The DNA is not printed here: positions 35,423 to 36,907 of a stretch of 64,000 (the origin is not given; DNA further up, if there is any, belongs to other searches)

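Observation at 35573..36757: CdaA diadenylate cyclase fused to a YbbR (CdaR-type) domain, with a variant RHR motif (RHA)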

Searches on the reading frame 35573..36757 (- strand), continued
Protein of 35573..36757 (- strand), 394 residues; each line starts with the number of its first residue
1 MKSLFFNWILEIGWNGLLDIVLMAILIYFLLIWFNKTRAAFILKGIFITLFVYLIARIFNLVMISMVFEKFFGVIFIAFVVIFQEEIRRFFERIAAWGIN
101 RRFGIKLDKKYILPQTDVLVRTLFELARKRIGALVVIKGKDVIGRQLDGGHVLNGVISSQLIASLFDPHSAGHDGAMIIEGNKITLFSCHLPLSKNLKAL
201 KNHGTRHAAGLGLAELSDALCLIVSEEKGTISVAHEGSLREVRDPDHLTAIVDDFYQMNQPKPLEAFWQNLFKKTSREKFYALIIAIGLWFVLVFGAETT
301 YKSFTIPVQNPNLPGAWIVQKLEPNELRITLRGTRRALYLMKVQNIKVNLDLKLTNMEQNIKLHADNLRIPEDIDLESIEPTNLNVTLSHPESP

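Call 11: search_protein_families(library=pfam, alignment_id=A1, max_evalue=0.01)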
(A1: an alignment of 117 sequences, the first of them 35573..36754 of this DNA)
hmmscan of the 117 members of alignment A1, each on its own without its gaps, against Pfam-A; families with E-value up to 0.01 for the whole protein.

A. member 1, window:35573-36754:- (393 aa): 3 families
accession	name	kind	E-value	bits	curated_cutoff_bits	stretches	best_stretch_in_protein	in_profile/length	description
PF02457.21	DAC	-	1.8e-33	115.1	27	1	121-237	3-118/119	DisA bacterial checkpoint controller nucleotide-binding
PF19293.4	CdaA_N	-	4.4e-08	33.6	23.8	1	8-86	2-81/81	CdaA N-terminal transmembrane domain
PF07949.17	YbbR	-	0.00027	21.6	22.3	1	305-387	1-81/81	YbbR-like protein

B. families by the number of members that match (of 117 scanned): 9 families
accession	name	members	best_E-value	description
PF02457.21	DAC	117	4.1e-37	DisA bacterial checkpoint controller nucleotide-binding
PF19293.4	CdaA_N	117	1.9e-12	CdaA N-terminal transmembrane domain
PF07949.17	YbbR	20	1.2e-05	YbbR-like protein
PF18917.5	LiaI-LiaF-like_TM1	12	0.0047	LiaI-LiaF-like transmembrane region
PF16476.10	DUF5053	1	0.0003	Domain of unknown function (DUF5053)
PF09594.16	GT87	1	0.0029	Glycosyltransferase family 87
PF16982.10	Flp1_like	1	0.0031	Putative Flagellin, Flp1-like, domain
PF22067.2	Cep192_D3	1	0.0062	Cep192 domain 3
PF04963.19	Sigma54_CBD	1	0.0077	Sigma-54 factor, core binding domain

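Call 14: find_related_loci(query=A1, collection=genome_contigs, flank=6000)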
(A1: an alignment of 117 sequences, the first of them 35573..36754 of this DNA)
Query A1 (393 aa) in genome_contigs; peptide patterns used: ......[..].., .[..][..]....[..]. (x = any residue, [..] = any of these).
600 stretches matched a pattern (row limit reached: there are more); 514 encode a relative of the query (tblastn E <= 1e-3); the best 80 are kept; 80 distinct loci.
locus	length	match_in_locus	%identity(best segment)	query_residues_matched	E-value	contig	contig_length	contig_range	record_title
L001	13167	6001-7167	49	4-392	1e-123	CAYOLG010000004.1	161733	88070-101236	MAG TPA_asm: uncultured Opitutaceae bacterium isolate SRP134809_co1_176 genome assembly, contig: NODE_70_length_161733_c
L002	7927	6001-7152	48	4-388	5e-121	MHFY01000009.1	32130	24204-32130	MAG: Omnitrophica WOR_2 bacterium GWA2_47_8 gwa2_scaffold_11563, whole genome shotgun sequence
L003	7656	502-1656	49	4-387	5e-121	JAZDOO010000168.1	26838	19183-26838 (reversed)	MAG: Pseudomonadota bacterium isolate MEGAHIT-group-0.780 k141_1250938, whole genome shotgun sequence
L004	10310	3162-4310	47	6-388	4e-120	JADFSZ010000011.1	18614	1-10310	MAG: PVC group bacterium isolate B98T1L10 B98T1L10_NODE4215, whole genome shotgun sequence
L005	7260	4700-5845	48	10-391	7e-119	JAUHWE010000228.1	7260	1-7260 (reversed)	MAG: Verrucomicrobiia bacterium isolate 2_bin.11 NODE_7602_length_7260_cov_0.812141, whole genome shotgun sequence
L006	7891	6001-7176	48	2-392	8e-118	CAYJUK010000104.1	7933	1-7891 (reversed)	MAG TPA_asm: uncultured Planctomycetales bacterium isolate ERP125453_co1_189 genome assembly, contig: NODE_11320_length_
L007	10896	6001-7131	50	4-380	8e-118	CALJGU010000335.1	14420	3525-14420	MAG: uncultured Opitutales bacterium isolate S4_Bin_Bin_94_1 genome assembly, contig: c_000001126079, whole genome shotg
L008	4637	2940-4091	48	4-388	3e-118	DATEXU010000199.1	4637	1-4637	MAG TPA_asm: Thermodesulfobacteriota bacterium isolate SMAG_U8427 k141_1070649, whole genome shotgun sequence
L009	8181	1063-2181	46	10-382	3e-116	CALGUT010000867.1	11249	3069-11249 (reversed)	MAG TPA_asm: uncultured Opitutales bacterium isolate ERR2206764_bin.65_CONCOCT_v1.1_MAG genome assembly, contig: ERZ8879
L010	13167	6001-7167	48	1-387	7e-114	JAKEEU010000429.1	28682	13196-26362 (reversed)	MAG: candidate division KSB1 bacterium isolate PMV_1_maxbin.001 PMV_1_maxbin.001.k101_2083703, whole genome shotgun sequ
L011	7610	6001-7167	44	4-391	5e-113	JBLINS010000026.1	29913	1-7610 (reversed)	MAG: Candidatus Omnitrophota bacterium isolate 3300053785_196 Ga0535658_0002775, whole genome shotgun sequence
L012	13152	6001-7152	46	4-388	2e-112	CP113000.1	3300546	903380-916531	MAG: Thermodesulfobacteriota bacterium isolate ORM2a chromosome, complete genome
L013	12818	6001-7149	48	5-387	4e-112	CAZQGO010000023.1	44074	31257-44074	MAG TPA_asm: uncultured bacterium isolate SRP214966_co1_238 genome assembly, contig: NODE_1123_length_44074_cov_12.72371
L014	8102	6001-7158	45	8-393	1e-110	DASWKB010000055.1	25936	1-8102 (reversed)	MAG TPA_asm: bacterium isolate SMAG_U2911 k141_3597741, whole genome shotgun sequence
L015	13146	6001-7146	47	11-391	4e-109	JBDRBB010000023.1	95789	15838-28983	MAG: Pseudomonadota bacterium isolate MEGAHIT-group-1.1036 k141_13061109, whole genome shotgun sequence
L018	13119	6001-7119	47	8-380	3e-108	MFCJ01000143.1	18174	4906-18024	MAG: Candidatus Dadabacteria bacterium RIFCSPHIGHO2_12_FULL_53_21 rifcsphigho2_12_scaffold_8063, whole genome shotgun se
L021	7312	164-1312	43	10-392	3e-105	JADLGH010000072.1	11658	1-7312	MAG: Candidatus Dadabacteria bacterium isolate SJ427 c_000000891660, whole genome shotgun sequence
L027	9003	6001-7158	43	5-389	2e-103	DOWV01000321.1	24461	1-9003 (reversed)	MAG TPA_asm: Bacteroidetes bacterium isolate UBA9647 contig_16627, whole genome shotgun sequence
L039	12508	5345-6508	41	1-389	3e-97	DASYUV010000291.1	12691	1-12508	MAG TPA_asm: Candidatus Binatia bacterium isolate SMAG_U4604 k141_1054680, whole genome shotgun sequence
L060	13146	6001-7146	41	10-392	7e-92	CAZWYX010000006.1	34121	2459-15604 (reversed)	MAG TPA_asm: uncultured Planctomycetales bacterium isolate binchicken_co21_192 genome assembly, contig: NODE_433_length_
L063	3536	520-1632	40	14-386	2e-92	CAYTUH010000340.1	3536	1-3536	MAG TPA_asm: uncultured Syntrophaceae bacterium isolate binchicken_co42_424 genome assembly, contig: NODE_56709_length_3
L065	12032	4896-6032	40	8-384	8e-91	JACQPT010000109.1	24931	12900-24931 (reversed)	MAG: Ignavibacteriales bacterium isolate NC_groundwater_1314_Ag_S-0.2um_51_42 S_p2_S4_coassembly_k141_1357214, whole gen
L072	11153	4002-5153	38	4-386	6e-90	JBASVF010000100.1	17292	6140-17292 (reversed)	MAG: Desulfomonilia bacterium isolate MFD13470_ilm_asm_bin26 k127_42703, whole genome shotgun sequence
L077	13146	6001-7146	39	1-386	2e-89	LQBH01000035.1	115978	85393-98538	MAG: delta proteobacterium MLS_D scaffold_4, whole genome shotgun sequence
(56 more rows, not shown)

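Call 22: predict_structure(alignment_id=A1)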
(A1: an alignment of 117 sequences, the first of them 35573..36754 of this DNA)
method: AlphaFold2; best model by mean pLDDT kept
length: 393 residues; sequences in the alignment: 117
mean_pLDDT: 84.4   pTM: 0.56
mean pLDDT of the five models: 84.4, 83.4, 81.3, 80.5, 80.2
residues with pLDDT >= 90: 162; 70-90: 183; 50-70: 37; < 50: 11
segments of 3 or more residues with pLDDT < 50: 100-110
pLDDT, mean of each block of 10 residues (from residue 1): 74 87 86 71 79 81 82 85 76 60 41 82 94 89 77 87 86 84 86 91 93 92 95 94 94 82 61 80 90 87 92 89 95 89 92 92 94 94 92 65
secondary structure, 60 per line:
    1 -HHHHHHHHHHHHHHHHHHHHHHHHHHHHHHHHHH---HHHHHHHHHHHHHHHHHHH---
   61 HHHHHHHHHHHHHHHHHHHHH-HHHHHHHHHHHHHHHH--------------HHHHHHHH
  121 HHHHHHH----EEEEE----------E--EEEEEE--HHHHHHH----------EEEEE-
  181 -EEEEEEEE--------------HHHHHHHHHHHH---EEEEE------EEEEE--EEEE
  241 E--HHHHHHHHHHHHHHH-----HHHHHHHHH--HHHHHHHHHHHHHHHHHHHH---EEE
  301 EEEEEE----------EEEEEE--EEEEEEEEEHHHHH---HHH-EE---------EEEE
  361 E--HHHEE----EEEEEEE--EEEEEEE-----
elements in order: H2-35 H39-57 H61-81 H83-98 H113-127 E132-136 E150-155 H158-164 E175-179 E182-189 H204-215 E219-223 E230-234 E237-241 H244-258 H264-272 H275-294 E298-306 E317-322 E325-333 H334-338 E357-361 E373-379 E382-388

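Call 28: search_protein_families(library=pfam, proteins=[L027:4924-5988:+, L021:5269-6735:+, L039:6549-8540:+, L072:6949-8058:-, L021:2935-4416:-, L060:8270-10243:+, L011:2826-3896:+, L065:6080-7153:-, L018:4500-5843:+, L065:542-2770:-], max_evalue=0.00001)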
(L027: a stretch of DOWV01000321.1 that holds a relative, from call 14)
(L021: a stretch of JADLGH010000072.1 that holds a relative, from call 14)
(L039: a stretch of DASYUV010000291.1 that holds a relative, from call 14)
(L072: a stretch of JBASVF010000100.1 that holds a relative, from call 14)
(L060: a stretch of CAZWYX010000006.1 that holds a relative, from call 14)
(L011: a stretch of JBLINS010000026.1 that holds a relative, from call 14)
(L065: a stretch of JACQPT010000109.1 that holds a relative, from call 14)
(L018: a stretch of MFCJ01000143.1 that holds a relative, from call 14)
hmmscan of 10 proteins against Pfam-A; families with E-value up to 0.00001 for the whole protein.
L027:4924-5988:+ (354 aa): 1 family
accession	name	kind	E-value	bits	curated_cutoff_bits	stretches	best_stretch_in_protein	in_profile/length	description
PF01368.27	DHH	-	5.3e-06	27.2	28.1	1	26-168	3-125/125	DHH family, N-terminal domain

L021:5269-6735:+ (488 aa): 2 families
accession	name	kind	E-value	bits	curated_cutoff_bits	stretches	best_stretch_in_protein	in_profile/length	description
PF00120.29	Gln-synt_C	-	1.8e-137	458.5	24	1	121-485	2-344/344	Glutamine synthetase, catalytic domain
PF03951.24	Gln-synt_N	-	5.1e-32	109.8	33.4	1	32-113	1-82/82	Glutamine synthetase, beta-Grasp domain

L039:6549-8540:+ (663 aa): 3 families
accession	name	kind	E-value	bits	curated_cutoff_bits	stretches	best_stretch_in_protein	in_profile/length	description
PF11896.14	GlgE_dom_N_S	-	2.1e-56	191.5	25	1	10-192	2-179/179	Alpha-1,4-glucan:maltose-1-phosphate maltosyltransferase, domain N/S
PF21702.3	GLGE_C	-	1e-28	99.8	27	1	562-649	1-87/87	GLGE, C-terminal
PF00128.31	Alpha-amylase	-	5.9e-11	42.7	22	1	204-371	3-178/446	Alpha amylase, catalytic domain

L072:6949-8058:- (369 aa): 3 families
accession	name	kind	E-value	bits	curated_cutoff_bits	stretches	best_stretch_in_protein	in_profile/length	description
PF02518.31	HATPase_c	-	5.8e-30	104.4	26.4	1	256-365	1-109/111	Histidine kinase-, DNA gyrase B-, and HSP90-like ATPase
PF00072.30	Response_reg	-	3.4e-28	98.5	30.2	1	10-118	1-109/111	Response regulator receiver domain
PF00512.31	HisKA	-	5.8e-11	42.7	26.9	1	144-210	3-66/66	His Kinase A (phospho-acceptor) domain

L021:2935-4416:- (493 aa): 2 families
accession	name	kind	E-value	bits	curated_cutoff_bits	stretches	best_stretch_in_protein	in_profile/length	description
PF00072.30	Response_reg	-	1.2e-25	90.3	30.2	1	377-488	1-110/111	Response regulator receiver domain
PF05157.20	MshEN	-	4.5e-21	75.1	23.1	1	78-164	1-88/90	MshEN domain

L060:8270-10243:+ (657 aa): 3 families
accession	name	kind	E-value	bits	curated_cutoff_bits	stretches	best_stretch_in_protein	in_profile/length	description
PF02806.24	Alpha-amylase_C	-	8.6e-28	97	21.2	1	548-646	1-94/95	Alpha amylase, C-terminal all-beta domain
PF02922.24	CBM_48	-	1.8e-22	79.9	22.4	1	40-124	1-83/83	Carbohydrate-binding module 48 (Isoamylase N-terminal domain)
PF00128.31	Alpha-amylase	-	4.6e-20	72.7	22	2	196-266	26-95/446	Alpha amylase, catalytic domain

L011:2826-3896:+ (356 aa): 1 family
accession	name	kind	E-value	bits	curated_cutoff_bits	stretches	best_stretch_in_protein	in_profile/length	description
PF01544.23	CorA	-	3.2e-71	240.5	27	1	62-352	3-292/292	CorA-like Mg2+ transporter protein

L065:6080-7153:- (357 aa): 3 families
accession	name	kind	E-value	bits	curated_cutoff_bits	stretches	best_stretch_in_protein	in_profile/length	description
PF00924.24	MS_channel_2nd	-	7.4e-17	61.7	20.2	1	179-246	1-68/68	Mechanosensitive ion channel, beta-domain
PF21082.3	MS_channel_3rd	-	3e-15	56.9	21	1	252-337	1-88/88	Mechanosensitive ion channel MscS, C-terminal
PF21088.3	MS_channel_1st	-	6.9e-09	36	23.1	1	141-178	5-42/42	Mechanosensitive ion channel, transmembrane helices 2/3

L018:4500-5843:+ (447 aa): 2 families
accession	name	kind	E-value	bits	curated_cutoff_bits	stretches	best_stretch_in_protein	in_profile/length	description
PF13660.11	DUF4147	-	1.9e-81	273.4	23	1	13-248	3-233/234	Domain of unknown function (DUF4147)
PF05161.18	MOFRL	-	6.5e-43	145.7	28.3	1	332-437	1-106/106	MOFRL family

L065:542-2770:- (742 aa): 2 families
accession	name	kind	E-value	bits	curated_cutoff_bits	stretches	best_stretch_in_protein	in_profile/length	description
PF00982.27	Glyco_transf_20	-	3.7e-154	514.4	32.5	1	9-475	2-471/473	Glycosyltransferase family 20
PF02358.22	Trehalose_PPase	-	4.2e-53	180.3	27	1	511-715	1-216/235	Trehalose-phosphatase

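Call 63: search_solved_structures(query=A3, max_evalue=0.01)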
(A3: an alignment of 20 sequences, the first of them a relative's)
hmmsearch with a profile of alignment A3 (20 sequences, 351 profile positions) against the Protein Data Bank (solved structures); distinct sequences matched with E-value up to 0.01: 28.
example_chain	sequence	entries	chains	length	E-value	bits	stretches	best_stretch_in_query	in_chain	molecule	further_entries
2enx_A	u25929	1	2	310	4.7e-13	51.9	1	23-178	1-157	Manganese-dependent inorganic pyrophosphatase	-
5xsi_A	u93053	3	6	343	3.3e-12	49.1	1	11-329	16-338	Phosphodiesterase acting on cyclic dinucleotides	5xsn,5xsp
5xt3_A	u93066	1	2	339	5.4e-12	48.4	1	11-327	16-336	Phosphodiesterase acting on cyclic dinucleotides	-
8ioo_A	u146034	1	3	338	7.4e-12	48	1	108-313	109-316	RecJ-like protein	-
1wpp_A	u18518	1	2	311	8.9e-12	47.7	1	22-176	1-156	Probable manganese-dependent inorganic pyrophosphatase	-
1wpn_A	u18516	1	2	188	2.4e-11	46.3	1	24-178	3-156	Manganese-dependent inorganic pyrophosphatase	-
1k23_A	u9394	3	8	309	8.4e-11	44.5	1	24-178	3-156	Manganese-dependent inorganic pyrophosphatase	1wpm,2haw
1k20_A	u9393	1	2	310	1.3e-10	43.9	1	23-176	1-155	Manganese-dependent inorganic pyrophosphatase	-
1i74_A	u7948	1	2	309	1.3e-10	43.8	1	23-177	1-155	PROBABLE MANGANESE-DEPENDENT INORGANIC PYROPHOSPHATASE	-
9m0m_A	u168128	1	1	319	5.1e-10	41.9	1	25-183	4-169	inorganic diphosphatase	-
4ls9_A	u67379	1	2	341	1e-09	41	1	115-183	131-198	DHH family protein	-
4rpa_A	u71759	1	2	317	1e-09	40.9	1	26-190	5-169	Probable manganese-dependent inorganic pyrophosphatase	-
9n0l_A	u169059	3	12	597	2.4e-09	39.7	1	5-312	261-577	Cyclic-di-AMP phosphodiesterase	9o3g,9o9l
5o1u_A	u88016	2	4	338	3.3e-09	39.2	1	112-233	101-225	Phosphodiesterase | TmPDE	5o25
2iw4_A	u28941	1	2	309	4.1e-09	38.9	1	24-178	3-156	MANGANESE-DEPENDENT INORGANIC PYROPHOSPHATASE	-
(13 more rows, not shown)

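Call 64: search_protein_families(library=ncbifam, proteins=[L027:4924-5988:+, L012:4906-5982:+], max_evalue=0.01)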
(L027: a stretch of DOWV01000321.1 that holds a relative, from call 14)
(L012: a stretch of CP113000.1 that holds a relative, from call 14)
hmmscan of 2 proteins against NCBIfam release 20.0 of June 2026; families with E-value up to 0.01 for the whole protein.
L027:4924-5988:+ (354 aa): 11 families
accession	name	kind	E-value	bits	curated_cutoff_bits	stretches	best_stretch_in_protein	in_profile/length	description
NF003877.0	PRK05427.1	equivalog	1.6e-12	47.5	283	1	25-178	4-155/308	manganese-dependent inorganic pyrophosphatase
NF011448.0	PRK14869.2-4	equivalog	2.4e-07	29.5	562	1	117-215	346-441/563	putative manganese-dependent inorganic diphosphatase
NF011442.0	PRK14869.1-4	equivalog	4.3e-07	28.8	400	1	133-186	347-400/543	putative manganese-dependent inorganic diphosphatase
NF011449.0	PRK14869.2-5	equivalog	4.9e-07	29.1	411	1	132-176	248-292/451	putative manganese-dependent inorganic diphosphatase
NF011440.0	PRK14869.1-2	equivalog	1.5e-06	27.2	746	0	117-174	325-383/541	putative manganese-dependent inorganic diphosphatase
NF011447.0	PRK14869.2-3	equivalog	5e-05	22.1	522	1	137-177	349-389/540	putative manganese-dependent inorganic diphosphatase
NF011445.0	PRK14869.2-1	equivalog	6.8e-05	21.5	483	1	117-201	332-418/548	putative manganese-dependent inorganic diphosphatase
NF011443.0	PRK14869.1-5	equivalog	0.00014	20.5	335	0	118-175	332-390/546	putative manganese-dependent inorganic diphosphatase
NF011441.0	PRK14869.1-3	equivalog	0.00027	19.7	753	1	135-187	349-401/548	putative manganese-dependent inorganic diphosphatase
NF011444.0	PRK14869.1-6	equivalog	0.0025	16.5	1105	1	115-185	328-399/547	putative manganese-dependent inorganic diphosphatase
NF011446.0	PRK14869.2-2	equivalog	0.0073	14.8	601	0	117-184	344-412/576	putative manganese-dependent inorganic diphosphatase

L012:4906-5982:+ (358 aa): 3 families
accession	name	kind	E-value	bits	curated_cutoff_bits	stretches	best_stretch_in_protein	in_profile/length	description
NF003877.0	PRK05427.1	equivalog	3.1e-09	36.7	283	1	32-182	4-152/308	manganese-dependent inorganic pyrophosphatase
NF011442.0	PRK14869.1-4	equivalog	0.00022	19.8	400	1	145-182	352-389/543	putative manganese-dependent inorganic diphosphatase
NF011449.0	PRK14869.2-5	equivalog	0.0059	15.7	411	0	143-181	252-290/451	putative manganese-dependent inorganic diphosphatase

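Call 65: search_protein_families(library=pfam, proteins=[L077:5884-7491:+, L063:388-1962:+, P0062, P0114], max_evalue=0.1)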
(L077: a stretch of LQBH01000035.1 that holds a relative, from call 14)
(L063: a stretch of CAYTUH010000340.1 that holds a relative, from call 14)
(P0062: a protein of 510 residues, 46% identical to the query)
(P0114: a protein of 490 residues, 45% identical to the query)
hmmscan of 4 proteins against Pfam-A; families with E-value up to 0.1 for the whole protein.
L077:5884-7491:+ (535 aa): 3 families
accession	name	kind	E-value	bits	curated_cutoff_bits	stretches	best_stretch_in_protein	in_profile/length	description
PF02457.21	DAC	-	7.5e-35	119.5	27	1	154-271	2-118/119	DisA bacterial checkpoint controller nucleotide-binding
PF19293.4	CdaA_N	-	2.5e-09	37.6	23.8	1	48-125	3-81/81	CdaA N-terminal transmembrane domain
PF07949.17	YbbR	-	4.3e-09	37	22.3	1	339-421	1-80/81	YbbR-like protein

L063:388-1962:+ (524 aa): 3 families
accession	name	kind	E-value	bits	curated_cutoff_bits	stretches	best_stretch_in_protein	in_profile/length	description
PF02457.21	DAC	-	5.9e-34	116.6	27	1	149-265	3-118/119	DisA bacterial checkpoint controller nucleotide-binding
PF07949.17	YbbR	-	1.2e-13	51.5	22.3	1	424-505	1-81/81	YbbR-like protein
PF19293.4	CdaA_N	-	1.5e-08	35.1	23.8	1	40-117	3-81/81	CdaA N-terminal transmembrane domain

P0062 (510 aa): 2 families
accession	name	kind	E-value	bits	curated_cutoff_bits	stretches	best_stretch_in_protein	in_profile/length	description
PF02457.21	DAC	-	6.3e-34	116.6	27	1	121-237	3-118/119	DisA bacterial checkpoint controller nucleotide-binding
PF19293.4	CdaA_N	-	3e-10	40.6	23.8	1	9-86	3-81/81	CdaA N-terminal transmembrane domain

P0114 (490 aa): 3 families
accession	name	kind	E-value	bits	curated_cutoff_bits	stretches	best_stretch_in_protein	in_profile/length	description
PF02457.21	DAC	-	1e-31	109.5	27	1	121-236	4-118/119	DisA bacterial checkpoint controller nucleotide-binding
PF19293.4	CdaA_N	-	4.2e-10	40.1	23.8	1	7-85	2-81/81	CdaA N-terminal transmembrane domain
PF22100.1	VtrA_C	-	0.057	14.1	27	0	313-351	29-69/87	VtrA C-terminal periplasmic domain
